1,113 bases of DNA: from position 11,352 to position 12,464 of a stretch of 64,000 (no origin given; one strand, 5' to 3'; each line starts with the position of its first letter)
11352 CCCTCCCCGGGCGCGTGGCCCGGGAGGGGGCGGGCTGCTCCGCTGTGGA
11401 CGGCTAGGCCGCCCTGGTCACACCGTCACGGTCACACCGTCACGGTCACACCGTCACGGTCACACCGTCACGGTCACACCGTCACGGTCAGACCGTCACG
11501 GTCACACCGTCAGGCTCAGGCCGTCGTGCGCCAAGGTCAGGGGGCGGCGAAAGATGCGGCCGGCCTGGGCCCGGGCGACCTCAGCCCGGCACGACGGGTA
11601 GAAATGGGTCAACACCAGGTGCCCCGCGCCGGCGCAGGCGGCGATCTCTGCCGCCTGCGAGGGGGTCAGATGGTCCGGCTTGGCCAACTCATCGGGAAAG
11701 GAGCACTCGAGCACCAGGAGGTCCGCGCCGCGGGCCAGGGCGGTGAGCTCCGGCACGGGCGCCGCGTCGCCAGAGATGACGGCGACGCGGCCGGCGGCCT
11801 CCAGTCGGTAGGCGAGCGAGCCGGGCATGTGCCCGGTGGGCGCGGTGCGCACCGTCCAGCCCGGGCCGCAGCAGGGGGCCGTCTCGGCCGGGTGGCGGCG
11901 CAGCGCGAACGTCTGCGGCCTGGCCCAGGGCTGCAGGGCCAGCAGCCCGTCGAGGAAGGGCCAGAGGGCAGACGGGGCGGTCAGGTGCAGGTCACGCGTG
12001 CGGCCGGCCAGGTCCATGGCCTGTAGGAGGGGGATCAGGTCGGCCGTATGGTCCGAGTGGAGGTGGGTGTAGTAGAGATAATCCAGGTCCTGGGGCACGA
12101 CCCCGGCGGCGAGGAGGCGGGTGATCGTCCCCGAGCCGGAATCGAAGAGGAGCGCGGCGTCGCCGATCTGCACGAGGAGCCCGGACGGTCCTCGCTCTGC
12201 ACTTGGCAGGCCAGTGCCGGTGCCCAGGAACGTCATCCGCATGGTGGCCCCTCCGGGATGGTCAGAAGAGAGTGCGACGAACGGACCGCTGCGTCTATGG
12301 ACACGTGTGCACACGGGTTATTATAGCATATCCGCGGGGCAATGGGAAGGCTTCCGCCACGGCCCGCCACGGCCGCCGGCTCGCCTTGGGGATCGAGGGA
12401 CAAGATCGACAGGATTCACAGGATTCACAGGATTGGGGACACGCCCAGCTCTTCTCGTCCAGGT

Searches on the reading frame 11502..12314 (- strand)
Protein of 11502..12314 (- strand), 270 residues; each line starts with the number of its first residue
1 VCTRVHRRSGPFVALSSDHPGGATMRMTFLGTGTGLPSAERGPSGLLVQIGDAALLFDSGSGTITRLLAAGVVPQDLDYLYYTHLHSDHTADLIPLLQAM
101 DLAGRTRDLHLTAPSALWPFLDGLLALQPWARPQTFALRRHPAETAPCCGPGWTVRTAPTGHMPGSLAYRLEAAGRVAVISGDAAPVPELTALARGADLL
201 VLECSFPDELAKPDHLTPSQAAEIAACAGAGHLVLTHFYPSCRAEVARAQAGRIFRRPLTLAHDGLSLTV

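Call 76: search_protein_families(library=pfam, proteins=[window:11502-12314:-], max_evalue=0.0001)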
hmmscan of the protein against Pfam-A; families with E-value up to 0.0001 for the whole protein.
window:11502-12314:- (270 aa): 2 families
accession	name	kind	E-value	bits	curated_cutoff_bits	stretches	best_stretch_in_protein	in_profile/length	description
PF12706.13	Lactamase_B_2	-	7.5e-17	62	27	1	73-238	27-200/200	Beta-lactamase superfamily domain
PF00753.33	Lactamase_B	-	2.5e-16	60.6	22.7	1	46-195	9-161/196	Metallo-beta-lactamase superfamily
